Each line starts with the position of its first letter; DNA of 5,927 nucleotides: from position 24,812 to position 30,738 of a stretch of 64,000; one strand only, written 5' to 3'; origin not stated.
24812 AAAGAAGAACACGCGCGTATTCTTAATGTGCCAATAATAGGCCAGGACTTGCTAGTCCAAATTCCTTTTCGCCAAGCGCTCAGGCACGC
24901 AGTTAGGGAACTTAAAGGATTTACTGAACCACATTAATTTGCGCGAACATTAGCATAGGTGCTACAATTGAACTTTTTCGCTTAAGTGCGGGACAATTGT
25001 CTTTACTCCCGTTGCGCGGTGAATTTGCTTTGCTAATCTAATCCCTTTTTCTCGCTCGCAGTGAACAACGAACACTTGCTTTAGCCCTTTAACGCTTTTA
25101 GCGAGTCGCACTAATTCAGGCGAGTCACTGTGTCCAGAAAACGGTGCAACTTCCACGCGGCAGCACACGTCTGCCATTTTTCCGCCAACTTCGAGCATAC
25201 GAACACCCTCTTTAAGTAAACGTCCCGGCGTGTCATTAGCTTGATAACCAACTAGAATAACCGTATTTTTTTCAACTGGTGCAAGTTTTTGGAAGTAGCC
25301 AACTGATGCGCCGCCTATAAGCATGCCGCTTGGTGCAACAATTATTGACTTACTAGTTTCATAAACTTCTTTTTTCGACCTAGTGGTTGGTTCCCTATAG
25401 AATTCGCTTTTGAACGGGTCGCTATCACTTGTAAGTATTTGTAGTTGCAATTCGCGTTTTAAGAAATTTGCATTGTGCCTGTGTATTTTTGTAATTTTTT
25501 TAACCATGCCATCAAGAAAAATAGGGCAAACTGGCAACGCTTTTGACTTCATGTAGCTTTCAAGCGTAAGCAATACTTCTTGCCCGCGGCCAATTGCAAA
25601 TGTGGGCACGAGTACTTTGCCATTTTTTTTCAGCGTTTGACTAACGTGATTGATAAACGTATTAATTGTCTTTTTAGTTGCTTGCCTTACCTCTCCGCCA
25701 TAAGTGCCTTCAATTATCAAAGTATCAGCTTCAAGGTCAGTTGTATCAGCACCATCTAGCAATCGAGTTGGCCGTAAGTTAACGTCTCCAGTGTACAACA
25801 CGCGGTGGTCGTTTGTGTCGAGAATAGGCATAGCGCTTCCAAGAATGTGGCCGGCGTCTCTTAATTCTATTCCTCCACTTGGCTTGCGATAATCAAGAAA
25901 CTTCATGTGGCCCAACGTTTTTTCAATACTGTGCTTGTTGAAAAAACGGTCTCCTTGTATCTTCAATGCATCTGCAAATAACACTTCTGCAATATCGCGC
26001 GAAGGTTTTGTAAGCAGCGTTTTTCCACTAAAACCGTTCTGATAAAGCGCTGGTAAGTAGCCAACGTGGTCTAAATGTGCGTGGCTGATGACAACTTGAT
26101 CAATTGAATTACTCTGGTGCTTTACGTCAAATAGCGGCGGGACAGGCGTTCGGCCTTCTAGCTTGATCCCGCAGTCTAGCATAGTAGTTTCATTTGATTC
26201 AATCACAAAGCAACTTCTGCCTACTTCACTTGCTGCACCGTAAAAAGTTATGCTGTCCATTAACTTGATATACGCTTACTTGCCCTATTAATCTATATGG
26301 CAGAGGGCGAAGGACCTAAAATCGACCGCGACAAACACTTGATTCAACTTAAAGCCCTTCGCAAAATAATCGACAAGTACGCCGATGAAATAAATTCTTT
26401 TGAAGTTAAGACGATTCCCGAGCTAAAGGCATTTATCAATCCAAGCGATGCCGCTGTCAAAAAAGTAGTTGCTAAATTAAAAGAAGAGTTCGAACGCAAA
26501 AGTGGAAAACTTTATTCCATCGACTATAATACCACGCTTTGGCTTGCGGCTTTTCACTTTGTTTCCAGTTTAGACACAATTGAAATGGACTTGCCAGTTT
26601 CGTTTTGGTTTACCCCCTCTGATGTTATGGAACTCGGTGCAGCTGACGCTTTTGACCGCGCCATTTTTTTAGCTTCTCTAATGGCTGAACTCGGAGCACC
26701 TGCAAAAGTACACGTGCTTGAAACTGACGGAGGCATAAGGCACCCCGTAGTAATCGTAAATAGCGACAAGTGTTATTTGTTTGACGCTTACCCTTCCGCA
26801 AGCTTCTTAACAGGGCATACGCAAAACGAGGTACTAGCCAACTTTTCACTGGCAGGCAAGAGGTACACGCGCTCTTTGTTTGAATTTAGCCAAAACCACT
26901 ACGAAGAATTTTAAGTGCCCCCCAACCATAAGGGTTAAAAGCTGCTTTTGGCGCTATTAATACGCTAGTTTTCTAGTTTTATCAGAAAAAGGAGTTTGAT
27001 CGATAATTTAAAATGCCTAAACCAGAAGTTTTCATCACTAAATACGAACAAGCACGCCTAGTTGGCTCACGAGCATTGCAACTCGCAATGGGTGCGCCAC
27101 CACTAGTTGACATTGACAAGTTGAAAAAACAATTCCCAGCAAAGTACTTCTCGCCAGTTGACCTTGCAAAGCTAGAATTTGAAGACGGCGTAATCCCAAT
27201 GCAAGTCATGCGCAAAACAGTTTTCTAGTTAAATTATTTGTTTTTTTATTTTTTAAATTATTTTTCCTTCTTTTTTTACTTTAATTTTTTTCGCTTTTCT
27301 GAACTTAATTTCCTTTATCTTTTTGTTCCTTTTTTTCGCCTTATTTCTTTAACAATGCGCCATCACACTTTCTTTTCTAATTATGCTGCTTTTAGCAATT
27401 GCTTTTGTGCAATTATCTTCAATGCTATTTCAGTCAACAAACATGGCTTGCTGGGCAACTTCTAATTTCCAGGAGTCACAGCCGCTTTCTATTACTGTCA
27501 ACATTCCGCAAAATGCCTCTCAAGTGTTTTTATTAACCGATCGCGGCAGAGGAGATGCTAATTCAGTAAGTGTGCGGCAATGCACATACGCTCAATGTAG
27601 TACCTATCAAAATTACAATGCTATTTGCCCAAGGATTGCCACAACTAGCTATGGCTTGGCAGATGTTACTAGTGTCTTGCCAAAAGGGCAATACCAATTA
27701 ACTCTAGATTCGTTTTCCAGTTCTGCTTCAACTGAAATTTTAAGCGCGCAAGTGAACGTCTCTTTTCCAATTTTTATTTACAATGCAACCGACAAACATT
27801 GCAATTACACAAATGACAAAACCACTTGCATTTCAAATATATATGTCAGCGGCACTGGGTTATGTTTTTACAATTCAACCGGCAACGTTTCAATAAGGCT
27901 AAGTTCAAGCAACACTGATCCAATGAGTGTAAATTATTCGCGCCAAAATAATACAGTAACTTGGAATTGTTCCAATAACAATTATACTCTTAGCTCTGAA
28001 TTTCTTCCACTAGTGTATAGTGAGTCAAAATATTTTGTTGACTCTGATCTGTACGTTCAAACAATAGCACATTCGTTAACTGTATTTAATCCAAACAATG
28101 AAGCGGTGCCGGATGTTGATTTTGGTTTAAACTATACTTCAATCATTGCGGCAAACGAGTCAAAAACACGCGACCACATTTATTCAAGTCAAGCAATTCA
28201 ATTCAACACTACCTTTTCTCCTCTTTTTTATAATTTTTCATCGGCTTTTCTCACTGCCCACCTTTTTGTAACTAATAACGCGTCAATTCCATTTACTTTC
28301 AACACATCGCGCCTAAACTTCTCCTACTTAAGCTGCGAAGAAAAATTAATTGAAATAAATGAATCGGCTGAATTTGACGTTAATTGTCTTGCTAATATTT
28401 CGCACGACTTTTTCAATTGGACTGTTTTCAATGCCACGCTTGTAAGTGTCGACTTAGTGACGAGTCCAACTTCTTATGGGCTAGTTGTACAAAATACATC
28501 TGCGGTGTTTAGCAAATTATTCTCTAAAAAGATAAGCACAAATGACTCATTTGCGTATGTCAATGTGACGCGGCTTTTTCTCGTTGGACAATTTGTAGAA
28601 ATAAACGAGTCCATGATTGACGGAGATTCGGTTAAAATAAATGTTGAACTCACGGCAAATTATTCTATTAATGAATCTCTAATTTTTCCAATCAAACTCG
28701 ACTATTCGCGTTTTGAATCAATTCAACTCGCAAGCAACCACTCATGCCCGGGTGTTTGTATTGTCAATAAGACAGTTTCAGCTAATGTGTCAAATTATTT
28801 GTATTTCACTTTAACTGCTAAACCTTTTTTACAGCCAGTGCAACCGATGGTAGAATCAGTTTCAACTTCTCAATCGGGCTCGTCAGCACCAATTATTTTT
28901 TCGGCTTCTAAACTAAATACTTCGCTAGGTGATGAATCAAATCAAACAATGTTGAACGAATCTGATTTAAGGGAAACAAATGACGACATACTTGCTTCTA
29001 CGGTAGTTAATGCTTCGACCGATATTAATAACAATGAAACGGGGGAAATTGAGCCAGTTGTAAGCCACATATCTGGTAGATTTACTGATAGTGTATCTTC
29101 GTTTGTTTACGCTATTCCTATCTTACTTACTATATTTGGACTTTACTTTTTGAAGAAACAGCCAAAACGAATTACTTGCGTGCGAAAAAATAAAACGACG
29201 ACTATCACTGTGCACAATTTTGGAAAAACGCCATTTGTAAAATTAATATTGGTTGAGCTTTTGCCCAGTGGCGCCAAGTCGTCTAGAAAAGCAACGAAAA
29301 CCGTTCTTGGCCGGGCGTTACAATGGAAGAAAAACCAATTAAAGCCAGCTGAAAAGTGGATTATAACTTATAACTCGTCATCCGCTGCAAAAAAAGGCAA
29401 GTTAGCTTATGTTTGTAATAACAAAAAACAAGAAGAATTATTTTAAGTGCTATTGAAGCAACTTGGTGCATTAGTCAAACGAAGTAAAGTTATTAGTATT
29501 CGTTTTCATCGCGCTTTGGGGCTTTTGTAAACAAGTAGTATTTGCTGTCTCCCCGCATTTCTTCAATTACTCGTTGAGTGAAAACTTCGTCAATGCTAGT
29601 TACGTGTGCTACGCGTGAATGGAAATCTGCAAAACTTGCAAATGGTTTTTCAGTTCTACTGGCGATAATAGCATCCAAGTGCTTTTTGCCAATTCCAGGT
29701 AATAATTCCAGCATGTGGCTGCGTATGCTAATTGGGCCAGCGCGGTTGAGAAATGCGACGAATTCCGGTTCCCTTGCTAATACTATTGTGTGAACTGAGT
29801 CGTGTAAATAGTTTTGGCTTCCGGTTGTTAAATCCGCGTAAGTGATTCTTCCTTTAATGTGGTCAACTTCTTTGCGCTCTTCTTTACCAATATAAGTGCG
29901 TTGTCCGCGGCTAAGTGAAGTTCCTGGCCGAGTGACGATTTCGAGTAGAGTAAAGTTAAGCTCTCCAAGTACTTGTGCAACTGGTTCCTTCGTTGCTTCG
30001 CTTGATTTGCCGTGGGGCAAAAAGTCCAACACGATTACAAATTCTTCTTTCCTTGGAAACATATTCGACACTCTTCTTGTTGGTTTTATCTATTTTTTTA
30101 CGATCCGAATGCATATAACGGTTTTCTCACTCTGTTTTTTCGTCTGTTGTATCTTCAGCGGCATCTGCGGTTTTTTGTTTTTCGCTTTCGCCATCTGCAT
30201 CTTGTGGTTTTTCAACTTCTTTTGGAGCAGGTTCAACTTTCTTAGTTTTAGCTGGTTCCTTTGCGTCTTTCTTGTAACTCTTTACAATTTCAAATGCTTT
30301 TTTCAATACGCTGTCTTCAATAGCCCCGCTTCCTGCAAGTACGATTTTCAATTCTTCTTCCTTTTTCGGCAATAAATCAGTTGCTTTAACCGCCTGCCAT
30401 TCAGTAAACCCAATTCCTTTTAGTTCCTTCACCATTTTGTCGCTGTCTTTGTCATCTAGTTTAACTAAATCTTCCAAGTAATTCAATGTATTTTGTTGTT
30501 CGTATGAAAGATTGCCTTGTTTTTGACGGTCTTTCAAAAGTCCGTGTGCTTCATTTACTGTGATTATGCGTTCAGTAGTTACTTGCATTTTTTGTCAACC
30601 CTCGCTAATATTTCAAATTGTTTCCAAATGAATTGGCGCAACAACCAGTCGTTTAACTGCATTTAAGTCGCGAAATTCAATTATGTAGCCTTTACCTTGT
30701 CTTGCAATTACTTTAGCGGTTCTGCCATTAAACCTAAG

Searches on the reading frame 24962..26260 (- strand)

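Call 47: search_protein_families(library=pfam, proteins=[window:24962-26260:-], max_evalue=0.001)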
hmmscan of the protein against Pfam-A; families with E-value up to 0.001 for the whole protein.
window:24962-26260:- (432 aa): 5 families
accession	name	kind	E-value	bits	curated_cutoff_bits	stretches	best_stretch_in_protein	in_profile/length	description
PF10996.14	Beta-Casp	-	1.3e-23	84.2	27.7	1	227-348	2-119/120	Beta-Casp domain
PF07521.17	RMMBL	-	3.3e-10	40.3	21.6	1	364-424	3-63/63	Zn-dependent metallo-hydrolase RNA specificity domain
PF00753.33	Lactamase_B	-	1.8e-09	38.2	22.7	1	14-73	5-64/196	Metallo-beta-lactamase superfamily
PF12706.13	Lactamase_B_2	-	3.1e-07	30.6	27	1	28-174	5-160/200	Beta-lactamase superfamily domain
PF16661.11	Lactamase_B_6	-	2.1e-05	24.4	27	1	23-175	6-177/193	Metallo-beta-lactamase superfamily domain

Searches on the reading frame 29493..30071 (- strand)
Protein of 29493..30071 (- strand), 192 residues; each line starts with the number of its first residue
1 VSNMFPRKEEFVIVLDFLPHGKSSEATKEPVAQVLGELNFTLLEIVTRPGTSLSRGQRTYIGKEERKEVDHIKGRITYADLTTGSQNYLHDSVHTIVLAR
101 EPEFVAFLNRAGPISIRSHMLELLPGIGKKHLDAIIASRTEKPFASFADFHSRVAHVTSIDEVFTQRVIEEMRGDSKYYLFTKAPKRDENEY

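Call 47: search_protein_families(library=pfam, proteins=[window:29493-30071:-], max_evalue=0.001)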
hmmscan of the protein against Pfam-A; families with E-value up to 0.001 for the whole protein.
window:29493-30071:- (192 aa): 2 families
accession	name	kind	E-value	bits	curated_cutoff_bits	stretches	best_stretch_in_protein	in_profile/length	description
PF04919.18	DUF655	-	4.7e-54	183.5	22.2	1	9-183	2-181/181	Protein of unknown function (DUF655)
PF14579.12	HHH_6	-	5.8e-05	23.7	25.6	1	122-156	28-63/90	Helix-hairpin-helix motif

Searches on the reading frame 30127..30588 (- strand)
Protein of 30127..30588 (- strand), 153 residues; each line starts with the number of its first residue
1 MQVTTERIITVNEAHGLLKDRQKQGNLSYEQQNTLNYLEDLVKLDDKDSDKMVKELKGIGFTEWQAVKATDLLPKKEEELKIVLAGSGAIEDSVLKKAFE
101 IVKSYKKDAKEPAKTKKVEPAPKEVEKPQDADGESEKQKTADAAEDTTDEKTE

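Call 47: search_protein_families(library=pfam, proteins=[window:30127-30588:-], max_evalue=0.001)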
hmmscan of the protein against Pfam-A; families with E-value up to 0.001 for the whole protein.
window:30127-30588:- (153 aa): 1 family
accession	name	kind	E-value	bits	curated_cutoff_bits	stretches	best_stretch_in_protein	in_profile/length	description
PF03874.21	RNA_pol_Rpb4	-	3.3e-05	24.6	25.6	1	19-85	27-94/116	RNA polymerase Rpb4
